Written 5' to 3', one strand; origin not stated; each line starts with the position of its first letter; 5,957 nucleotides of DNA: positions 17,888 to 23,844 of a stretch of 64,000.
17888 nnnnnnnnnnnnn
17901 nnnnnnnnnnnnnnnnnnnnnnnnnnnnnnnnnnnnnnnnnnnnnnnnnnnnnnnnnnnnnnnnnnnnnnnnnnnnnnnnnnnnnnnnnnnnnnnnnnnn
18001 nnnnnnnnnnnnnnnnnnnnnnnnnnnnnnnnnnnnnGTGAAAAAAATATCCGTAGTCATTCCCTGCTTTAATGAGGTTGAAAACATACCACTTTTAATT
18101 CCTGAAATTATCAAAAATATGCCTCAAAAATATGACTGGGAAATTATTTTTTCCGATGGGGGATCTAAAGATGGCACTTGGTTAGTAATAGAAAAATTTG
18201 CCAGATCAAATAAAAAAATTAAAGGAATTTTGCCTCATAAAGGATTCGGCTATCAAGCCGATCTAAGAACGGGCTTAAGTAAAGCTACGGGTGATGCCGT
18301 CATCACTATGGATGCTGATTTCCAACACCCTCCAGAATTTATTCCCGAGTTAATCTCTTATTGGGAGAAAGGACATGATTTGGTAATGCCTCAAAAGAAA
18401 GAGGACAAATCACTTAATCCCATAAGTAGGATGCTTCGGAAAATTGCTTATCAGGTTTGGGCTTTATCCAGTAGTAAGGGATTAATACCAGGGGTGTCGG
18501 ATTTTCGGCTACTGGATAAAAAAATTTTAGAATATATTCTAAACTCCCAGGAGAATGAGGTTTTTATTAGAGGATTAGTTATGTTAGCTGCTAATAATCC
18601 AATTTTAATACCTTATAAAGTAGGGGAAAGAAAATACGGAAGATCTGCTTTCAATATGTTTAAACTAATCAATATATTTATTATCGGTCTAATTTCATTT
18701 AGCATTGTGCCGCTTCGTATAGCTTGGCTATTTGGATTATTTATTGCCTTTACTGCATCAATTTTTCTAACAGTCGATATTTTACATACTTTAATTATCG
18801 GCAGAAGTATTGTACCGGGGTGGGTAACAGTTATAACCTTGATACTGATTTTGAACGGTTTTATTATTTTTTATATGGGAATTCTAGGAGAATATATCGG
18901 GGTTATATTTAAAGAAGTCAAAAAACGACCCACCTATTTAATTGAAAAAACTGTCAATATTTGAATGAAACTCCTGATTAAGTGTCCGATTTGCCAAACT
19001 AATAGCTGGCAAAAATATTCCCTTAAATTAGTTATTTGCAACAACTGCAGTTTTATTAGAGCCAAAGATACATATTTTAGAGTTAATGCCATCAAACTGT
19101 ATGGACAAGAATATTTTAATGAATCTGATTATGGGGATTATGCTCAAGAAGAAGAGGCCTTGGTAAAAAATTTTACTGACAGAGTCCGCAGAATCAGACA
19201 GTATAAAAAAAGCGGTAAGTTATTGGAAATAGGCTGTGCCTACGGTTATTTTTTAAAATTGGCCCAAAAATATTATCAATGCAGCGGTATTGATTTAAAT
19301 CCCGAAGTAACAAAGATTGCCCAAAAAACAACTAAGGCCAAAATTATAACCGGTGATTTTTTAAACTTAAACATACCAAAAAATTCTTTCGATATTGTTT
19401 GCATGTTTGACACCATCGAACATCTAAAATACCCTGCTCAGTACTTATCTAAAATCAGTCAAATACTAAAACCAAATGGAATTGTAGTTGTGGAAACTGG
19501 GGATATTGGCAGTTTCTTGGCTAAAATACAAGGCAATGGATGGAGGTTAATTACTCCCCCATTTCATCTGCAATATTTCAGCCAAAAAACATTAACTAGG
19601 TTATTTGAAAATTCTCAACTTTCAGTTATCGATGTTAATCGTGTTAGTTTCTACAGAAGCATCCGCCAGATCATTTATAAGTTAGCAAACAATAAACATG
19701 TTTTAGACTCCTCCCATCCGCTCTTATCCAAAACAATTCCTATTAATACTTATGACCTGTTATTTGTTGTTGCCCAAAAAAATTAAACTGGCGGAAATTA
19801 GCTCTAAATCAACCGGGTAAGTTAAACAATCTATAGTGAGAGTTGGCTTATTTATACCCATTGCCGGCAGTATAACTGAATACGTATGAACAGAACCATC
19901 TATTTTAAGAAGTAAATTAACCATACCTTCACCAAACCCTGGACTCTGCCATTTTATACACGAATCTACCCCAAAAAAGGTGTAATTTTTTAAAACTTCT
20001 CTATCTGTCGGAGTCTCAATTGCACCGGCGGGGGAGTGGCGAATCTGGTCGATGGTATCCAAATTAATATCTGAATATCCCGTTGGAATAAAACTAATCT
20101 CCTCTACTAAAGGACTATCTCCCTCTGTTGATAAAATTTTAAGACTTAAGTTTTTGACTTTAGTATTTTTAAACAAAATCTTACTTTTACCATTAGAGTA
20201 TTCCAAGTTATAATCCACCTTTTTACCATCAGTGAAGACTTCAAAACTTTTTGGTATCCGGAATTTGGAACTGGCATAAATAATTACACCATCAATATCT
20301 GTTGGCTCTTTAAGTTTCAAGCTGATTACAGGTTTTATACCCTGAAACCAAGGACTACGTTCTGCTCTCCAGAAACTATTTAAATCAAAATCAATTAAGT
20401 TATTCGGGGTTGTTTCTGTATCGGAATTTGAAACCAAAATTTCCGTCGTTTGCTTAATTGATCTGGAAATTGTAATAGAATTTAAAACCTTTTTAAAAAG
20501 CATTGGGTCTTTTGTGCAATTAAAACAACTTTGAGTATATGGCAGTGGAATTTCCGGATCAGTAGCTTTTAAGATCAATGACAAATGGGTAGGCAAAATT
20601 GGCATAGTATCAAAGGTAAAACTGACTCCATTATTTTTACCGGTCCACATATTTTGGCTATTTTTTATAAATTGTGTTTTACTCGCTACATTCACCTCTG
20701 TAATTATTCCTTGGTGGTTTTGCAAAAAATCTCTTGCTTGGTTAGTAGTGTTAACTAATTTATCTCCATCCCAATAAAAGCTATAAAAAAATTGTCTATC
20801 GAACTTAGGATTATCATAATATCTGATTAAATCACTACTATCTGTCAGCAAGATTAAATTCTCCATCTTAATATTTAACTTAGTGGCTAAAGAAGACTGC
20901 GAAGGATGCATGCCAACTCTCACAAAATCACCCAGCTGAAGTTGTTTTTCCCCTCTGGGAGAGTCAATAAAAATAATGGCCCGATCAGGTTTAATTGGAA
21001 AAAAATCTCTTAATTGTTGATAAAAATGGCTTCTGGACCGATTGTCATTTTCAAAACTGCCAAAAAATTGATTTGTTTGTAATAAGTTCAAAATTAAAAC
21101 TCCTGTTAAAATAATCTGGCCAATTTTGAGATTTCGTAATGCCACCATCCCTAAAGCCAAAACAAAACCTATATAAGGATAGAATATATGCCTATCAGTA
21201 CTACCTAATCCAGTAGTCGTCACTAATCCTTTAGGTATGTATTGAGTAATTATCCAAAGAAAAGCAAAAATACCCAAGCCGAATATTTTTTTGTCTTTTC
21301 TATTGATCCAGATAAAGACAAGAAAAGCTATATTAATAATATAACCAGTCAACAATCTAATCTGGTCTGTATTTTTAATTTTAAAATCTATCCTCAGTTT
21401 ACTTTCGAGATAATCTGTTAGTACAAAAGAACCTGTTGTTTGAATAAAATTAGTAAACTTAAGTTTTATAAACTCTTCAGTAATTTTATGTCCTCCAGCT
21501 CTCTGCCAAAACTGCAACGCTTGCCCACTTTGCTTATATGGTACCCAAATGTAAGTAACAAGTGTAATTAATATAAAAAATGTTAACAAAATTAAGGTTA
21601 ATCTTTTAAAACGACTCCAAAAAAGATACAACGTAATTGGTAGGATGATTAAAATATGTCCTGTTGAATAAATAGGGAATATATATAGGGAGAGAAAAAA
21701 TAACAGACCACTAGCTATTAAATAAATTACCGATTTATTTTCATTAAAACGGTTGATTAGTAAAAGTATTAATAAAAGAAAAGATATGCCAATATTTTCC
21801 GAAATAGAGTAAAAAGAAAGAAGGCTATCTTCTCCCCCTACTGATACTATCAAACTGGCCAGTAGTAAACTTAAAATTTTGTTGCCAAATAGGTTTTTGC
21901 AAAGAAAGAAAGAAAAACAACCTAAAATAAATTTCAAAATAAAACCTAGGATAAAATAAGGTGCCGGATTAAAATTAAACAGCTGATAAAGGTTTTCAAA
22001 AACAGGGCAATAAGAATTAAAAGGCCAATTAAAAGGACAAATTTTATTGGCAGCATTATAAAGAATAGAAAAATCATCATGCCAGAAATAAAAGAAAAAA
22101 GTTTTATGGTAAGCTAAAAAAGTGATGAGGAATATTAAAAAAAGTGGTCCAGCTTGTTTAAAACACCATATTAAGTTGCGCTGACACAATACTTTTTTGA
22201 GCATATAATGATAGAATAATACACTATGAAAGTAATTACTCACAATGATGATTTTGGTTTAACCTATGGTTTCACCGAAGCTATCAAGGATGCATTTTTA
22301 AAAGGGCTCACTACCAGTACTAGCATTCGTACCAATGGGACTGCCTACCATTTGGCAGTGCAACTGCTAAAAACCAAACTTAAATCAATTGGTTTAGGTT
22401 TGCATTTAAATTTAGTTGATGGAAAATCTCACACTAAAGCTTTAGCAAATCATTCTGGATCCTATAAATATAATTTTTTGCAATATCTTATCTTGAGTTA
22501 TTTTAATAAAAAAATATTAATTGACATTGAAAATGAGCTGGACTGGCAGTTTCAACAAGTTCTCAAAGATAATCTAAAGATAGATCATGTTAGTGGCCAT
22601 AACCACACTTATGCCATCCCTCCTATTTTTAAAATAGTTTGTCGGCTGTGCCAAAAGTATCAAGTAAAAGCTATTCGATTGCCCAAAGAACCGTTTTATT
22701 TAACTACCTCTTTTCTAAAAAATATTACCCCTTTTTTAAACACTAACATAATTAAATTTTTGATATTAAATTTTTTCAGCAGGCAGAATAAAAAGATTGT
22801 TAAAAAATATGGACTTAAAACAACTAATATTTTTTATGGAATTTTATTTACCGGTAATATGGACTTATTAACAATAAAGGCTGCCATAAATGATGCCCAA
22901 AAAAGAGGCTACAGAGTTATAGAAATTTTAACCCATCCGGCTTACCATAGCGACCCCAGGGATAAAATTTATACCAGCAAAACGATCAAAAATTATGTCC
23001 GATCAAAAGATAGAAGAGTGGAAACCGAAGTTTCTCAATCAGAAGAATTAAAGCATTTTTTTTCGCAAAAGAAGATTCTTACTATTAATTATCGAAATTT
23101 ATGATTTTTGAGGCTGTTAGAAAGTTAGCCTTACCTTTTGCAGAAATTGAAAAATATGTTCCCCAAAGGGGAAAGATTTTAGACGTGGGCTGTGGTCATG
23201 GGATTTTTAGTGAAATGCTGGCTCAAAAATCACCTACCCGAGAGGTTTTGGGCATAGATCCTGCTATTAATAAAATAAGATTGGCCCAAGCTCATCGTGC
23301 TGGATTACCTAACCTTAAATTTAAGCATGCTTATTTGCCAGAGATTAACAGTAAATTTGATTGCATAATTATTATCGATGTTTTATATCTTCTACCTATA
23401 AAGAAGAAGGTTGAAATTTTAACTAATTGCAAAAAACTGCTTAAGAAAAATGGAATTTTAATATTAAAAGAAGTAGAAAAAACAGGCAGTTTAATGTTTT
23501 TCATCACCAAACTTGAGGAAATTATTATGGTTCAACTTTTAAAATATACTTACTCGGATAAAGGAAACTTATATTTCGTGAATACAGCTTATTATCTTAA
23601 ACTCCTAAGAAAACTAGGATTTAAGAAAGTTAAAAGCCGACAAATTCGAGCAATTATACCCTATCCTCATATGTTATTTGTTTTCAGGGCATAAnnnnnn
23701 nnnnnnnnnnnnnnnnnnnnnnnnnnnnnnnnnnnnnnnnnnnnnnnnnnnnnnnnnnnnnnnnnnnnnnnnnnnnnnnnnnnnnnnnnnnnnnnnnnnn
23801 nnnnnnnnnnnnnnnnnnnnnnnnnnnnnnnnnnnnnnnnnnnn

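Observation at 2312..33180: Recurrent fusion of GT-C membrane glycosyltransferases to C-terminal F5/8 type C (discoidin) lectin-like domains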

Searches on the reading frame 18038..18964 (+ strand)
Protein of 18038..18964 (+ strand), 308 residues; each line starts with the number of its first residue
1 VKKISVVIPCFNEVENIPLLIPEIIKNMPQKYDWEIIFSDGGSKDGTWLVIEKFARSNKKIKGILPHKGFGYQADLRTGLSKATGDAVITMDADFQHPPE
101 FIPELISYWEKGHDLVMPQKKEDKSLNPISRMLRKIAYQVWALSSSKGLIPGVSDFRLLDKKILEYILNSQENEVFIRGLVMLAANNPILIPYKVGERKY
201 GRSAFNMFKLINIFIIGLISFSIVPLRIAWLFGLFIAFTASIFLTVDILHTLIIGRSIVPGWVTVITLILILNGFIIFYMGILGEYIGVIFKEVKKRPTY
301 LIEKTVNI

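Call 24: search_protein_families(library=pfam, max_evalue=0.001, proteins=[window:18038-18964:+])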
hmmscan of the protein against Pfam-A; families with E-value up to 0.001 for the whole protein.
window:18038-18964:+ (308 aa): 2 families
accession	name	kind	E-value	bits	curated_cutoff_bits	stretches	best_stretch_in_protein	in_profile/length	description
PF00535.33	Glycos_transf_2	-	3.8e-29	102.2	23.3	1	5-121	1-116/168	Glycosyl transferase family 2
PF10111.15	Glyco_tranf_2_2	-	0.00021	21.3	27.3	1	5-95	1-92/276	Glycosyltransferase like family 2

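Call 75: search_protein_families(library=ncbifam, max_evalue=0.00001, proteins=[window:18038-18964:+])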
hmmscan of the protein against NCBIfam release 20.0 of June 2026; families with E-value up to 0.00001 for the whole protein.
window:18038-18964:+ (308 aa): 11 families
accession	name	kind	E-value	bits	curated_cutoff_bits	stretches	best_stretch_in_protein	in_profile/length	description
NF047588.1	GlcsyltransPgfSStrep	equivalog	1e-62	212.2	500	1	3-305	2-305/308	glycosyltransferase PgfS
NF007986.1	PRK10714.1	equivalog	1.1e-45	156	529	1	1-307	5-313/316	undecaprenyl-phosphate 4-deoxy-4-formamido-L-arabinose transferase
TIGR03937.1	PgaC_IcaA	equivalog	5.1e-12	45.4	422.3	1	2-94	45-135/407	poly-beta-1,6-N-acetyl-D-glucosamine synthase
TIGR04283.1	glyco_like_mftF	equivalog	1.4e-11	44.4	182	1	4-109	1-97/221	TIGR04283 family arsenosugar biosynthesis glycosyltransferase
NF041875.1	EPS_EpsD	equivalog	1.8e-10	40.7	370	1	4-116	1-111/325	exopolysaccharide biosynthesis glycosyltransferase EpsD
NF010496.0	PRK13915.1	equivalog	2.6e-07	30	262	1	2-106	31-139/307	glucosyl-3-phosphoglycerate synthase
NF007482.0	PRK10073.1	equivalog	2.8e-07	29.8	423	1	2-108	6-109/334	glycosyltransferase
NF050050.1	ProtGlycPglI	equivalog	2.9e-07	30.2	500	1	1-117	1-116/306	GalNAc(5)-diNAcBac-PP-undecaprenol beta-1,3-glucosyltransferase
NF047683.1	TeichurnBiosyTuaG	equivalog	6.4e-07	29.3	400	1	3-109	7-111/252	teichuronic acid biosynthesis protein TuaG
NF045692.1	OglycostaseCruG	equivalog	2.5e-06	26.7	600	1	2-116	41-160/386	2'-O-glycosyltransferase CruG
TIGR04182.1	glyco_TIGR04182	equivalog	2.7e-06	27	325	0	4-126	2-115/293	S-layer glycoprotein N-glycosyltransferase AglJ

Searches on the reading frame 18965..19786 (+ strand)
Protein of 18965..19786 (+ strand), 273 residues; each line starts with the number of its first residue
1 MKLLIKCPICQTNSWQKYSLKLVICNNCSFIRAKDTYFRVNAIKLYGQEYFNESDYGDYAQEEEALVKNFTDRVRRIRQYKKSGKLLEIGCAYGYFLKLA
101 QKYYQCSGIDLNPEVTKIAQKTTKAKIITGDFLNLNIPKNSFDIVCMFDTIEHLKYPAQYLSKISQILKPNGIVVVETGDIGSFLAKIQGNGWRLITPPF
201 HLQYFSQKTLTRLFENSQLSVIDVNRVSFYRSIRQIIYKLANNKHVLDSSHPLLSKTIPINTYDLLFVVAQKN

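Call 24: search_protein_families(library=pfam, max_evalue=0.001, proteins=[window:18965-19786:+])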
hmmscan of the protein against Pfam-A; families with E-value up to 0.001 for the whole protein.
window:18965-19786:+ (273 aa): 7 families
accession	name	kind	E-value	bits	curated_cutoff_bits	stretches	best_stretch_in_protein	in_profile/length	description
PF13489.12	Methyltransf_23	-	2.3e-25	89.7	27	1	72-223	11-163/164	Methyltransferase domain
PF08241.18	Methyltransf_11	-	2.6e-19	70.1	21.2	1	87-176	1-95/95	Methyltransferase domain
PF13649.12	Methyltransf_25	-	1e-14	55.4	27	1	87-172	2-97/97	Methyltransferase domain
PF08242.18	Methyltransf_12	-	1.2e-13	52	30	1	87-173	1-97/98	Methyltransferase domain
PF13847.12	Methyltransf_31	-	1.2e-12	48.2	27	1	82-186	3-120/145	Methyltransferase domain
PF02353.26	CMAS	-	1.3e-05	25.2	27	1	77-178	57-166/273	Mycolic acid cyclopropane synthetase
PF07021.18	MetW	-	5.9e-05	23.2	21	1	81-168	12-102/193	Methionine biosynthesis protein MetW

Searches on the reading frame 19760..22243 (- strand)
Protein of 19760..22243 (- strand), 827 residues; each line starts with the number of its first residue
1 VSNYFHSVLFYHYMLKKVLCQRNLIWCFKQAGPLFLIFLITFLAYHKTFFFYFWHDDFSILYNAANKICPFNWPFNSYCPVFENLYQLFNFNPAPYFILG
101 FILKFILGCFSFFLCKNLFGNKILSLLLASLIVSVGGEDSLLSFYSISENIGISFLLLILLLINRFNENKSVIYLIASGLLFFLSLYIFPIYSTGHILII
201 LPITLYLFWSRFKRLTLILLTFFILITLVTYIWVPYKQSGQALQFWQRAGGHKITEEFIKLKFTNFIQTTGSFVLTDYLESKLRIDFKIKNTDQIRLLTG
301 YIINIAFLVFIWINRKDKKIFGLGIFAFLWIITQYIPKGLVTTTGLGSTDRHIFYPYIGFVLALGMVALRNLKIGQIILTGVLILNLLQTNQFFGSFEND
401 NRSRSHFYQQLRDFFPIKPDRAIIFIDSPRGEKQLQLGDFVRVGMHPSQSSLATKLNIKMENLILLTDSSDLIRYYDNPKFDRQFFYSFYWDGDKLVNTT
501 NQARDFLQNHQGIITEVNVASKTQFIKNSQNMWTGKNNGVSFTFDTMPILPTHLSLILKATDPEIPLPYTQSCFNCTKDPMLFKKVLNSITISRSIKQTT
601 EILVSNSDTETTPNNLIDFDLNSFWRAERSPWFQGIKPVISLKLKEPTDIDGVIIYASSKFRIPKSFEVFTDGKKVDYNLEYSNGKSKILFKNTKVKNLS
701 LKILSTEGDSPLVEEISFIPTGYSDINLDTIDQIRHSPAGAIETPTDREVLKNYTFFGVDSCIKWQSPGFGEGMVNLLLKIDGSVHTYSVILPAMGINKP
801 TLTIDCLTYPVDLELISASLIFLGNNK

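Call 6: search_protein_families(library=pfam, max_evalue=0.1, proteins=[window:19760-22243:-])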
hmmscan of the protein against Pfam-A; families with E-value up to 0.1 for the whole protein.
window:19760-22243:- (827 aa): 2 families
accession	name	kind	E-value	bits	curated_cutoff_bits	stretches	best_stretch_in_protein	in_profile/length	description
PF00754.31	F5_F8_type_C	-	0.0026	18.3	28.2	1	605-715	5-126/127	F5/8 type C domain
PF24607.1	CBM_AftD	-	0.074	13.1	27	0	608-660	14-66/149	Arabinofuranosyltransferase D, third carbohydrate binding module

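Call 21: search_protein_families(library=ncbifam, max_evalue=0.1, proteins=[window:19760-22243:-])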
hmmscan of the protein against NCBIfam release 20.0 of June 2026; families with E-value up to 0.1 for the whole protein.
window:19760-22243:- (827 aa): 1 family
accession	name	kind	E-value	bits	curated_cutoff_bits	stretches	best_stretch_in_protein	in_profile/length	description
NF047619.1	NADase_discoid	domain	4.8e-05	23.5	38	1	603-707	5-116/130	NADase-type glycan-binding domain-containing protein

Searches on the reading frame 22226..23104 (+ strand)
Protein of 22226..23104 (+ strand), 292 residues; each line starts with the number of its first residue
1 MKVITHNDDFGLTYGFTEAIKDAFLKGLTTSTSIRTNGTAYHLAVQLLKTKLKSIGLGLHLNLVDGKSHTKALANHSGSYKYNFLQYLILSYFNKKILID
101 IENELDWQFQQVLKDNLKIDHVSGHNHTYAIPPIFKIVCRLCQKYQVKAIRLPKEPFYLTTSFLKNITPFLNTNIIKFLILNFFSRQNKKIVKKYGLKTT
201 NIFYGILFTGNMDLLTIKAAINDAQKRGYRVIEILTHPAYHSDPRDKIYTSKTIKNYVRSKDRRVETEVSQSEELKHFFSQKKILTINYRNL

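Call 24: search_protein_families(library=pfam, max_evalue=0.001, proteins=[window:22226-23104:+])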
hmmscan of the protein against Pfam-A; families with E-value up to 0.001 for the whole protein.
window:22226-23104:+ (292 aa): 1 family
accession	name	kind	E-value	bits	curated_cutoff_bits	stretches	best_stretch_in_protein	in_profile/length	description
PF04794.17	YdjC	-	2.9e-45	155.6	29.7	1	2-280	1-265/266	YdjC-like protein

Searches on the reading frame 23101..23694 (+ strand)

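Call 24: search_protein_families(library=pfam, max_evalue=0.001, proteins=[window:23101-23694:+])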
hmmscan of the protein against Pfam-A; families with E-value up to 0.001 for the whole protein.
window:23101-23694:+ (197 aa): 13 families
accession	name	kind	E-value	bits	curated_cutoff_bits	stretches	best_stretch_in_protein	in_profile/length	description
PF13847.12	Methyltransf_31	-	3.3e-15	56.5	27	1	25-129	6-116/145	Methyltransferase domain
PF13489.12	Methyltransf_23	-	9.6e-15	55.1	27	1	13-178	13-163/164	Methyltransferase domain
PF08242.18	Methyltransf_12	-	1.5e-14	55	30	1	27-120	1-98/98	Methyltransferase domain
PF13649.12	Methyltransf_25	-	1.6e-14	54.8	27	1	26-118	1-97/97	Methyltransferase domain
PF08241.18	Methyltransf_11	-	1.1e-11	45.7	21.2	1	27-122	1-95/95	Methyltransferase domain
PF08003.17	Methyltransf_9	-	1e-08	35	23.8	1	25-178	118-264/315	Protein of unknown function (DUF1698)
PF05401.17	NodS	-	5e-07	30.2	24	1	23-122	44-144/201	Nodulation protein S (NodS)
PF05175.20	MTS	-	1.1e-06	28.8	23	1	22-90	31-103/170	Methyltransferase small domain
PF24675.1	NpmA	-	2.6e-05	24.1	60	1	24-79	25-86/214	16S rRNA (adenine(1408)-N(1))-methyltransferase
PF01728.25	FtsJ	-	8.2e-05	23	24.1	1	20-60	19-62/181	FtsJ-like methyltransferase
PF12847.13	Methyltransf_18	-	0.00015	22.3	27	0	15-64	7-54/151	Methyltransferase domain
PF02390.23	Methyltransf_4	-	0.0004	20.3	24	0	25-72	4-53/173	Putative methyltransferase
PF07021.18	MetW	-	0.0005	20.2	21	0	13-59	4-49/193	Methionine biosynthesis protein MetW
